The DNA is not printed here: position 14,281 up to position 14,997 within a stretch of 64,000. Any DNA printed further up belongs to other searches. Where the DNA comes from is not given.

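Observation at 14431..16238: Four tandem TrbC/VirB2-like pilin paralogs with no visible secretion machinery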

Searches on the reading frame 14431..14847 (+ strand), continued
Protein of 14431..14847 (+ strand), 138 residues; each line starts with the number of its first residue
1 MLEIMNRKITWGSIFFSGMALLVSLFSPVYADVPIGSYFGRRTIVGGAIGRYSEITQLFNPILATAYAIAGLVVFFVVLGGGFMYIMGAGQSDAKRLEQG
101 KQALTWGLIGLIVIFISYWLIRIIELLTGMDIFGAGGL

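Call 70: find_homologous_proteins(query=L007:8867-10165:+, max_evalue=0.001)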
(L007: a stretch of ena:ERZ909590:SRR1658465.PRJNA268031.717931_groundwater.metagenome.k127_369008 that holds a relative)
Query L007:8867-10165:+ (433 aa): 6004 proteins with E <= 0.001 among 8000 candidates; the best 120 are listed.
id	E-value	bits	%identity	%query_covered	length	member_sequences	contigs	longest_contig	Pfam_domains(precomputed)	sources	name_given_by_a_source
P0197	1.3e-186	638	78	86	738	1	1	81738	PF19044.7,PF01935.24,PF12846.14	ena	-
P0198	5.2e-140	485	100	52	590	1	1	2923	PF19044.7,PF01935.24,PF12846.14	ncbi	ncbi:MAG: ATP-binding protein, partial [Patescibacteria group bacterium]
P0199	1.5e-122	428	82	57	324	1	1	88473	-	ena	-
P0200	1.2e-117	411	45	98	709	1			PF19044.7,PF01935.24,PF12846.14,PF26593.2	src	-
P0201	3.0e-115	403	86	50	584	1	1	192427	PF19044.7,PF01935.24,PF12846.14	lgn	-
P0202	1.1e-114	402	84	50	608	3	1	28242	PF19044.7,PF01935.24,PF12846.14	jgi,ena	-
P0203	1.3e-114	401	80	52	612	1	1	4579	PF19044.7,PF01935.24,PF12846.14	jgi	-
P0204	1.5e-114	401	83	52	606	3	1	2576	PF19044.7,PF01935.24,PF12846.14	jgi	-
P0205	6.7e-114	399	80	52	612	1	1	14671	PF19044.7,PF01935.24,PF12846.14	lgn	-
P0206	6.5e-113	396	83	49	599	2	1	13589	PF19044.7,PF01935.24,PF12846.14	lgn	-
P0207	6.3e-112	393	48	99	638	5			PF19044.7,PF01935.24,PF12846.14,PF26593.2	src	-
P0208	4.7e-111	390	81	49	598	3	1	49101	PF19044.7,PF01935.24,PF12846.14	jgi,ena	-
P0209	9.0e-111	389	83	49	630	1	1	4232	PF19044.7,PF01935.24,PF12846.14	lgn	-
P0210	1.5e-110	388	84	49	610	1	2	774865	PF19044.7,PF01935.24,PF12846.14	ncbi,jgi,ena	-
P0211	4.3e-110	387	44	98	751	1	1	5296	PF19044.7,PF01935.24,PF12846.14,PF26593.2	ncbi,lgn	-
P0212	5.3e-110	386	77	52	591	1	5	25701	PF19044.7,PF01935.24,PF12846.14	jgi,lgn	jgi:type IV secretory pathway VirB4 component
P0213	5.5e-110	386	78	51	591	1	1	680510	PF19044.7,PF01935.24,PF12846.14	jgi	-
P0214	7.5e-110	386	47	98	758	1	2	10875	PF19044.7,PF01935.24,PF12846.14,PF26593.2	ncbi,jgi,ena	-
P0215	3.6e-109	383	79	50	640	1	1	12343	PF19044.7,PF01935.24,PF12846.14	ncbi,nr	ncbi:MAG: ATP-binding protein [bacterium]|nr:ATP-binding protein [bacterium]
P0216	2.2e-108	381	81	50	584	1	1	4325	PF19044.7,PF01935.24,PF12846.14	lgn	-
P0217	2.1e-107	378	81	49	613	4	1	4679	PF19044.7,PF01935.24,PF12846.14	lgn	-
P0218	6.5e-107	376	77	52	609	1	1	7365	PF19044.7,PF01935.24,PF12846.14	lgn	-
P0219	2.9e-106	374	53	76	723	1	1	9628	PF19044.7,PF01935.24,PF12846.14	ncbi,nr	ncbi:ATP-binding protein [Candidatus Woesebacteria bacterium]|nr:ATP-binding protein [Candidatus Woe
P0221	6.2e-106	373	79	49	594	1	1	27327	PF19044.7,PF01935.24,PF12846.14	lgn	-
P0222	1.8e-104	368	78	49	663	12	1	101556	PF19044.7,PF01935.24,PF12846.14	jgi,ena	-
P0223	5.7e-104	366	77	52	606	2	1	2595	PF19044.7,PF01935.24,PF12846.14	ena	-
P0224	6.5e-104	366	80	49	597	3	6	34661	PF19044.7,PF01935.24,PF12846.14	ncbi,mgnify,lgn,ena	mgnify:FL=1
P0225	9.1e-104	366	77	49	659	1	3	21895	PF19044.7,PF01935.24,PF12846.14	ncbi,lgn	-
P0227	1.4e-103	365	78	50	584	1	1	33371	PF19044.7,PF01935.24,PF12846.14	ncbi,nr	ncbi:hypothetical protein A2379_03950 [Candidatus Amesbacteria bacterium RIFOXYB1_FULL_47_13]|nr:MAG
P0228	3.8e-103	364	74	53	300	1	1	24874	PF01935.24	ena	-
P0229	8.4e-103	363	75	52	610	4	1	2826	PF19044.7,PF01935.24,PF12846.14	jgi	jgi:type IV secretory pathway VirB4 component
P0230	8.8e-103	362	77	49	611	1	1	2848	PF19044.7,PF01935.24,PF12846.14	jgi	-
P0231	8.9e-103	362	77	49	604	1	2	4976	PF19044.7,PF01935.24,PF12846.14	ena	-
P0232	1.0e-102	362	74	52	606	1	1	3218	PF19044.7,PF01935.24,PF12846.14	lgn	-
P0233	1.4e-102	362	77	49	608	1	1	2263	PF19044.7,PF01935.24,PF12846.14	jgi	jgi:conjugal transfer ATP-binding protein TraC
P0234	2.2e-102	361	77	49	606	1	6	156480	PF19044.7,PF01935.24,PF12846.14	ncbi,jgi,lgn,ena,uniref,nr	ncbi:hypothetical protein COT44_03395 [Candidatus Shapirobacteria bacterium CG08_land_8_20_14_0_20_3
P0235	3.3e-102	361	74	53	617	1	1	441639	PF19044.7,PF01935.24,PF12846.14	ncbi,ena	-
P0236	3.5e-102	360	76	50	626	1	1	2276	PF19044.7,PF01935.24,PF12846.14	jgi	jgi:conjugal transfer ATP-binding protein TraC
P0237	5.0e-102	360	73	53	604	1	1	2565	PF19044.7,PF01935.24,PF12846.14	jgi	-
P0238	5.5e-102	360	76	49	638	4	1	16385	PF19044.7,PF01935.24,PF12846.14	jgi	-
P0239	8.0e-102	359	73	53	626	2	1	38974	PF19044.7,PF01935.24,PF12846.14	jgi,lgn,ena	-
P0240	8.5e-102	359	78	50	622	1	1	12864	PF19044.7,PF01935.24,PF12846.14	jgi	jgi:conjugal transfer ATP-binding protein TraC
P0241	9.3e-102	359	74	53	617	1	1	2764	PF19044.7,PF01935.24,PF12846.14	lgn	-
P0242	9.6e-102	359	74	53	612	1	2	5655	PF19044.7,PF01935.24,PF12846.14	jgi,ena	jgi:type IV secretory pathway VirB4 component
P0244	1.0e-101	359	76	49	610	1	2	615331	PF19044.7,PF01935.24,PF12846.14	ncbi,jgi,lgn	-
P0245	1.1e-101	359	77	49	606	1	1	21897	PF19044.7,PF01935.24,PF12846.14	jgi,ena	-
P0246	1.1e-101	359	76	49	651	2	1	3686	PF19044.7,PF01935.24,PF12846.14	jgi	-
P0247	1.7e-101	358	76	49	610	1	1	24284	PF19044.7,PF01935.24,PF12846.14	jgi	-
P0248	1.8e-101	358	76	50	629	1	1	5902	PF19044.7,PF01935.24,PF12846.14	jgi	jgi:conjugal transfer ATP-binding protein TraC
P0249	2.0e-101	358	77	49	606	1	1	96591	PF19044.7,PF01935.24,PF12846.14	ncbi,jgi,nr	ncbi:hypothetical protein COY91_03505 [Candidatus Shapirobacteria bacterium CG_4_10_14_0_8_um_filter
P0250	2.1e-101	358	77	49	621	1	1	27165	PF19044.7,PF01935.24,PF12846.14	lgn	-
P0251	2.2e-101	358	75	49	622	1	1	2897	PF19044.7,PF01935.24,PF12846.14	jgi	jgi:type IV secretory pathway VirB4 component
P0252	2.3e-101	358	76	49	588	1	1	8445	PF19044.7,PF01935.24,PF12846.14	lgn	-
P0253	2.9e-101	357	73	53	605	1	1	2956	PF19044.7,PF01935.24,PF12846.14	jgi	jgi:type IV secretory pathway VirB4 component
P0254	3.5e-101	357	76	49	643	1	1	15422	PF19044.7,PF01935.24,PF12846.14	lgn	-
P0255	3.7e-101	357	70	53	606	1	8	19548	PF19044.7,PF01935.24,PF12846.14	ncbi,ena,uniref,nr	ncbi:hypothetical protein A2397_00950 [Candidatus Amesbacteria bacterium RIFOXYB1_FULL_44_23]|uniref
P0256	3.8e-101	357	76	49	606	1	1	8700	PF19044.7,PF01935.24,PF12846.14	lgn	-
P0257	4.9e-101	357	77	49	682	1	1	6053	PF19044.7,PF01935.24,PF12846.14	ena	-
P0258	5.1e-101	357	70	53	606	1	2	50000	PF19044.7,PF01935.24,PF12846.14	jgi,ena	-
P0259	5.3e-101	357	72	52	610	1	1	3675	PF19044.7,PF01935.24,PF12846.14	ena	-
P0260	5.6e-101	357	76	49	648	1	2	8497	PF19044.7,PF01935.24,PF12846.14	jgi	jgi:type IV secretory pathway VirB4 component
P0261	1.0e-100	356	75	49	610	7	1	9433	PF19044.7,PF01935.24,PF12846.14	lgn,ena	-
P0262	1.1e-100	356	75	49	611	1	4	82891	PF19044.7,PF01935.24,PF12846.14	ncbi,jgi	-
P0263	1.3e-100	355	77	49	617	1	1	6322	PF19044.7,PF01935.24,PF12846.14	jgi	-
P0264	1.3e-100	355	78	50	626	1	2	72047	PF19044.7,PF01935.24,PF12846.14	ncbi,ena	ncbi:MAG: ATP-binding protein [Patescibacteria group bacterium]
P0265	1.4e-100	355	75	49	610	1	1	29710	PF19044.7,PF01935.24,PF12846.14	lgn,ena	-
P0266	1.4e-100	355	75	49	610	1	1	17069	PF19044.7,PF01935.24,PF12846.14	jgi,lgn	-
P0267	1.4e-100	355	75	49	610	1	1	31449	PF19044.7,PF01935.24,PF12846.14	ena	-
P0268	1.4e-100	355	75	49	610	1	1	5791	PF19044.7,PF01935.24,PF12846.14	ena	-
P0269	1.4e-100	355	75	49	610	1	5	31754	PF19044.7,PF01935.24,PF12846.14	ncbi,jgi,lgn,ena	-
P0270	1.4e-100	355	75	49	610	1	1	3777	PF19044.7,PF01935.24,PF12846.14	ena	-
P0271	1.4e-100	355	75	49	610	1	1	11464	PF19044.7,PF01935.24,PF12846.14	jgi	-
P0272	1.4e-100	355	75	49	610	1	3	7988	PF19044.7,PF01935.24,PF12846.14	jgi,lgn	-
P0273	1.4e-100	355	75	49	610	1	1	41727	PF19044.7,PF01935.24,PF12846.14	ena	-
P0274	1.4e-100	355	75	49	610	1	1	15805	PF19044.7,PF01935.24,PF12846.14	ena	-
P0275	1.4e-100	355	75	49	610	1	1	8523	PF19044.7,PF01935.24,PF12846.14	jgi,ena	-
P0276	1.4e-100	355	75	49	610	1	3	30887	PF19044.7,PF01935.24,PF12846.14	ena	-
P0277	1.4e-100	355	75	49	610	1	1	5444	PF19044.7,PF01935.24,PF12846.14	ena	-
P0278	1.4e-100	355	74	51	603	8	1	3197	PF19044.7,PF01935.24,PF12846.14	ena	-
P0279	1.5e-100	355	46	92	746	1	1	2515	PF19044.7,PF01935.24,PF12846.14,PF26593.2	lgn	-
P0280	1.7e-100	355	75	49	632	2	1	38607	PF19044.7,PF01935.24,PF12846.14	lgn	-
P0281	1.9e-100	355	76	49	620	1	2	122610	PF19044.7,PF01935.24,PF12846.14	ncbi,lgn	-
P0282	2.0e-100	355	73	52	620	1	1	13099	PF19044.7,PF01935.24,PF12846.14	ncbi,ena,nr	ncbi:MAG: Type IV secretory pathway VirB4 components-like protein [Microgenomates group bacterium Gr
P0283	2.2e-100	355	74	49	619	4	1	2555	PF19044.7,PF01935.24,PF12846.14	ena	-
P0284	2.3e-100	355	73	50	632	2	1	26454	PF19044.7,PF01935.24,PF12846.14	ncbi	-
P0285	2.3e-100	355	72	51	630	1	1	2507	PF19044.7,PF01935.24,PF12846.14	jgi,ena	-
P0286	2.5e-100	354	76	49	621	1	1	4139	PF19044.7,PF01935.24,PF12846.14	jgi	jgi:type IV secretory pathway VirB4 component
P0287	2.7e-100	354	74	49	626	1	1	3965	PF19044.7,PF01935.24,PF12846.14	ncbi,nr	ncbi:MAG: Type IV secretory pathway VirB4 components-like protein [Microgenomates group bacterium Li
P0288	3.1e-100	354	75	49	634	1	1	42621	PF19044.7,PF01935.24,PF12846.14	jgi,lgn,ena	-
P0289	3.2e-100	354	77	49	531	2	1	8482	PF19044.7,PF01935.24,PF12846.14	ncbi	ncbi:MAG: Type IV secretory pathway VirB4 component-like protein, partial [Microgenomates group bact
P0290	3.6e-100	354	76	49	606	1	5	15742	PF19044.7,PF01935.24,PF12846.14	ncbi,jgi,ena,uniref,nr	ncbi:hypothetical protein COU95_02385 [Candidatus Shapirobacteria bacterium CG10_big_fil_rev_8_21_14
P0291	3.6e-100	354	76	49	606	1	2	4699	PF19044.7,PF01935.24,PF12846.14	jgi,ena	-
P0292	3.9e-100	354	77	49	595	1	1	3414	PF19044.7,PF01935.24,PF12846.14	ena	-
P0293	4.1e-100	354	77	50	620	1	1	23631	PF19044.7,PF01935.24,PF12846.14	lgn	-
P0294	4.2e-100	354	75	49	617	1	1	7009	PF19044.7,PF01935.24,PF12846.14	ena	-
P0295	4.3e-100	354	74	49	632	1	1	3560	PF19044.7,PF01935.24,PF12846.14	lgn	-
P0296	4.3e-100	354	74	51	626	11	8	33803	PF19044.7,PF01935.24,PF12846.14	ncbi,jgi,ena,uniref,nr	ncbi:MAG: Type IV secretory pathway VirB4 component-like protein [Candidatus Amesbacteria bacterium 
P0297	4.5e-100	354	73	49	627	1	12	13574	PF19044.7,PF01935.24,PF12846.14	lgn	-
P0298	5.0e-100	353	74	49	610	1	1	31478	PF19044.7,PF01935.24,PF12846.14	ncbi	-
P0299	5.1e-100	353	69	54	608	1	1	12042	PF19044.7,PF01935.24,PF12846.14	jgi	-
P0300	5.3e-100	353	74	49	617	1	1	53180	PF19044.7,PF01935.24,PF12846.14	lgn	-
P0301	5.7e-100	353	73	49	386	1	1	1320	PF19044.7,PF01935.24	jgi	-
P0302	5.8e-100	353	77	49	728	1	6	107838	PF19044.7,PF01935.24,PF12846.14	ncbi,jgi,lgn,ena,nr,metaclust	ncbi:MAG: Type IV secretory pathway VirB4 component-like protein [Microgenomates group bacterium GW2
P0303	5.9e-100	353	75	49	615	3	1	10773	PF19044.7,PF01935.24,PF12846.14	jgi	-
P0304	6.3e-100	353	75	50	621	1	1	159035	PF19044.7,PF01935.24,PF12846.14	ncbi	-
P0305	6.4e-100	353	76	49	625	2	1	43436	PF19044.7,PF01935.24,PF12846.14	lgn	-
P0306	7.8e-100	353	70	53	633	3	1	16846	PF19044.7,PF01935.24,PF12846.14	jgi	jgi:conjugal transfer ATP-binding protein TraC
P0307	9.5e-100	352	75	50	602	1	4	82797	PF19044.7,PF01935.24,PF12846.14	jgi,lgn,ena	jgi:type IV secretory pathway VirB4 component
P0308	1.0e-99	352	74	49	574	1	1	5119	PF19044.7,PF01935.24,PF12846.14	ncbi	ncbi:hypothetical protein CO169_00090, partial [Candidatus Shapirobacteria bacterium CG_4_9_14_3_um_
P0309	1.1e-99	352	74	49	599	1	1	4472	PF19044.7,PF01935.24,PF12846.14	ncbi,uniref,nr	ncbi:hypothetical protein COY29_02320 [Candidatus Woesebacteria bacterium CG_4_10_14_0_2_um_filter_3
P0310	1.1e-99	352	74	49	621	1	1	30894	PF19044.7,PF01935.24,PF12846.14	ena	-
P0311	1.1e-99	352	74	49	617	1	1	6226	PF19044.7,PF01935.24,PF12846.14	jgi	-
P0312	1.1e-99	352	74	49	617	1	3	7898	PF19044.7,PF01935.24,PF12846.14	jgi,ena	-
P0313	1.1e-99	352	74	49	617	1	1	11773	PF19044.7,PF01935.24,PF12846.14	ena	-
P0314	1.1e-99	352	74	49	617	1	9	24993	PF19044.7,PF01935.24,PF12846.14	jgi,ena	-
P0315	1.1e-99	352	74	49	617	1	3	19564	PF19044.7,PF01935.24,PF12846.14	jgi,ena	-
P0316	1.2e-99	352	75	49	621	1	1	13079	PF19044.7,PF01935.24,PF12846.14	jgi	-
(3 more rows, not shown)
